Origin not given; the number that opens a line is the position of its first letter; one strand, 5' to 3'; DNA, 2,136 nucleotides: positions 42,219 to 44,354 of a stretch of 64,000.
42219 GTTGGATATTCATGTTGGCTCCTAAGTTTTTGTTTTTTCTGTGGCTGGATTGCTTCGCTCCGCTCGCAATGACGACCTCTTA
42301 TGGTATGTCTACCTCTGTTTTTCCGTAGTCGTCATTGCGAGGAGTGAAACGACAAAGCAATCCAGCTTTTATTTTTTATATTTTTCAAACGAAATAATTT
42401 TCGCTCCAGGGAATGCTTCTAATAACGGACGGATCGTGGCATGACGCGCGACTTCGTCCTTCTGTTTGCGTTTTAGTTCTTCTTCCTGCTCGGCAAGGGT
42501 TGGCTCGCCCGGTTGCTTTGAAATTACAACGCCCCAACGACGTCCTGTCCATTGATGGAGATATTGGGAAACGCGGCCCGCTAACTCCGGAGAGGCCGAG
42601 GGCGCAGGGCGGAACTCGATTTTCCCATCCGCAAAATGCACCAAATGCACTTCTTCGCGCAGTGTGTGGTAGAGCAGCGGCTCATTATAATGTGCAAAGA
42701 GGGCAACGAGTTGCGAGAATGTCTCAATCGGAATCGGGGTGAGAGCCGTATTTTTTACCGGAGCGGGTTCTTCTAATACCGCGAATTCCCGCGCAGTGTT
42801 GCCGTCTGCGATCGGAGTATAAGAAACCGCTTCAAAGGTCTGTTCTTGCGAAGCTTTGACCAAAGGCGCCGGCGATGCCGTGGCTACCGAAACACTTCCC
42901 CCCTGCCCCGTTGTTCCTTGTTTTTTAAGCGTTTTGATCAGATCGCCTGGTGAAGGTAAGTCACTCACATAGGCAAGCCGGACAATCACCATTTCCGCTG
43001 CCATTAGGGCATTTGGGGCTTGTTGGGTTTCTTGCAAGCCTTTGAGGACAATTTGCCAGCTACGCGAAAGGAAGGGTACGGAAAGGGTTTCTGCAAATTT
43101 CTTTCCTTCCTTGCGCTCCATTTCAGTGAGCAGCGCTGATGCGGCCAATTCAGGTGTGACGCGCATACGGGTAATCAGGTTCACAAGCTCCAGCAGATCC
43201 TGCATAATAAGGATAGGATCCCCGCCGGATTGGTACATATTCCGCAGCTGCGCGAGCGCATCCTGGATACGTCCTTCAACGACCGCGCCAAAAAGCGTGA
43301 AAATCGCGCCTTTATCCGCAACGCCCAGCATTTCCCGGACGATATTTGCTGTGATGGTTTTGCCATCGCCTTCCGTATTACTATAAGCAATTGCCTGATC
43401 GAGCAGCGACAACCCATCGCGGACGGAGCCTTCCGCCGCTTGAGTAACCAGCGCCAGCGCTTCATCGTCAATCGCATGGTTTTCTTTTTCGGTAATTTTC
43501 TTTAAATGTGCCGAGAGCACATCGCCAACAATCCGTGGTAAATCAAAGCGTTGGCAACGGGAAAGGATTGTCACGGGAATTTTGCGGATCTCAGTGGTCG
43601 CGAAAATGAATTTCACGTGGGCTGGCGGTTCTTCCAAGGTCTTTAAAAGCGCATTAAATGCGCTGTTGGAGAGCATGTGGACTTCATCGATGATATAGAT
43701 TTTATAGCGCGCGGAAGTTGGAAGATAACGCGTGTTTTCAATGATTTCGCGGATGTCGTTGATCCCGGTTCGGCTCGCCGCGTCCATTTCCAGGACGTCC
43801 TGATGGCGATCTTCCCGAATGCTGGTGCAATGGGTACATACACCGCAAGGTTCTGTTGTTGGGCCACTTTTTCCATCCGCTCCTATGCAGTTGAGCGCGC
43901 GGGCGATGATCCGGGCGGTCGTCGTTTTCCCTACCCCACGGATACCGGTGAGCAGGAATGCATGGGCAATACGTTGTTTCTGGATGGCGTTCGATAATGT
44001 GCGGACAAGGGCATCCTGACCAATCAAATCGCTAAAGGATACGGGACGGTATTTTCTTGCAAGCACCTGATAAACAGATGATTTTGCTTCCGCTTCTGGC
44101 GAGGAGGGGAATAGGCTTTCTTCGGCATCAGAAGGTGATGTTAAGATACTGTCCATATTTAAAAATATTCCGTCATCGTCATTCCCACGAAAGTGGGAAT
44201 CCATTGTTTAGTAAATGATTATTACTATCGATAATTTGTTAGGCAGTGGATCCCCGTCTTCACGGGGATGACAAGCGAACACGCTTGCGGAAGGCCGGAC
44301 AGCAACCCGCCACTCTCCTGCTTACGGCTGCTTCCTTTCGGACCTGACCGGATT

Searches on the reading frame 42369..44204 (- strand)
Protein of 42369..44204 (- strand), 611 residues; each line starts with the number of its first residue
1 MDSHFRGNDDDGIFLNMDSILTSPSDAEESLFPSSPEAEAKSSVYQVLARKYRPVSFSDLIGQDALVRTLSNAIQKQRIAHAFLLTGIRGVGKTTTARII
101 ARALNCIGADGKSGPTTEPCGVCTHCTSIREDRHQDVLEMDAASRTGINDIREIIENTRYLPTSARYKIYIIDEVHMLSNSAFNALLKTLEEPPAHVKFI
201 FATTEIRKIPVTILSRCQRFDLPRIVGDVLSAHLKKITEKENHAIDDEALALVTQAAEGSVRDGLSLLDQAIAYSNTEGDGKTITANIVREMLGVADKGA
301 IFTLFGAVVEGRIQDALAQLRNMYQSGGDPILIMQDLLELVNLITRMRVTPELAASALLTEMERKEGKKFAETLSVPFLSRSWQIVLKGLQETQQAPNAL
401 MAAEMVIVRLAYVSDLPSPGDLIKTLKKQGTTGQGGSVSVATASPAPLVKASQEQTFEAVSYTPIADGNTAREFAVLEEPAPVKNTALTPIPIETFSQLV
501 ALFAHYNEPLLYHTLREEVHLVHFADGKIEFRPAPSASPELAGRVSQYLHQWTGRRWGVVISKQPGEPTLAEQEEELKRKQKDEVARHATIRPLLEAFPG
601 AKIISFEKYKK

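Call 23: search_protein_families(library=ncbifam, proteins=[window:42369-44204:-], max_evalue=1e-20)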
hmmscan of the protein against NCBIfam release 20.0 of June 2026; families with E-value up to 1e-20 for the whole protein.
window:42369-44204:- (611 aa): 48 families (the best 25 are shown)
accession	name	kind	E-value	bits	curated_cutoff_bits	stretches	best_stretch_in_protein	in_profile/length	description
NF006585.0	PRK09111.1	equivalog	4.9e-241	801.7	604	1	33-608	15-590/616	DNA polymerase III subunit gamma/tau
NF011525.0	PRK14964.1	equivalog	6.6e-143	477.1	554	1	48-610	3-491/493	DNA polymerase III subunits gamma and tau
TIGR02397.1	dnaX_nterm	equivalog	9.3e-130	433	250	1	45-410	1-354/355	DNA polymerase III subunit gamma/tau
NF005942.0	PRK07994.1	equivalog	4.1e-129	432.5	613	1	45-453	3-394/655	DNA polymerase III subunit gamma/tau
NF011526.0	PRK14965.1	equivalog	5.9e-129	431.5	670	1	45-595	3-559/578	DNA polymerase III subunits gamma and tau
NF004046.1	PRK05563.1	equivalog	3.3e-128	429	400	1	45-414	2-360/567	DNA polymerase III subunit gamma/tau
NF005171.0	PRK06645.1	equivalog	1.7e-116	389.7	614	1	41-573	6-479/509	DNA polymerase III subunits gamma and tau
NF011512.0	PRK14950.1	equivalog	4.1e-111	373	593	1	45-487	3-434/585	DNA polymerase III subunits gamma and tau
NF008975.0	PRK12323.1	equivalog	7.2e-111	372.1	875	1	45-463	3-397/709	DNA polymerase III subunit gamma/tau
NF011510.0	PRK14948.1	equivalog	8e-109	365.2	593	1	43-389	3-339/640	DNA polymerase III subunit gamma/tau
NF006429.0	PRK08691.1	equivalog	1.9e-107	360.7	969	1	44-456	2-405/709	DNA polymerase III subunits gamma and tau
NF011511.0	PRK14949.1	equivalog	2.6e-106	357.1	1016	1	45-412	3-357/984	DNA polymerase III subunits gamma and tau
NF004962.0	PRK06305.1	equivalog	1.2e-105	354.4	559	1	43-469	2-405/465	DNA polymerase III subunits gamma and tau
NF006280.0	PRK08451.1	equivalog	6.6e-105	351.9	572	1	46-322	2-268/535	DNA polymerase III subunit gamma/tau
NF011522.0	PRK14961.1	equivalog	1.6e-102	343.1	562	1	44-410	2-357/363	DNA polymerase III subunits gamma and tau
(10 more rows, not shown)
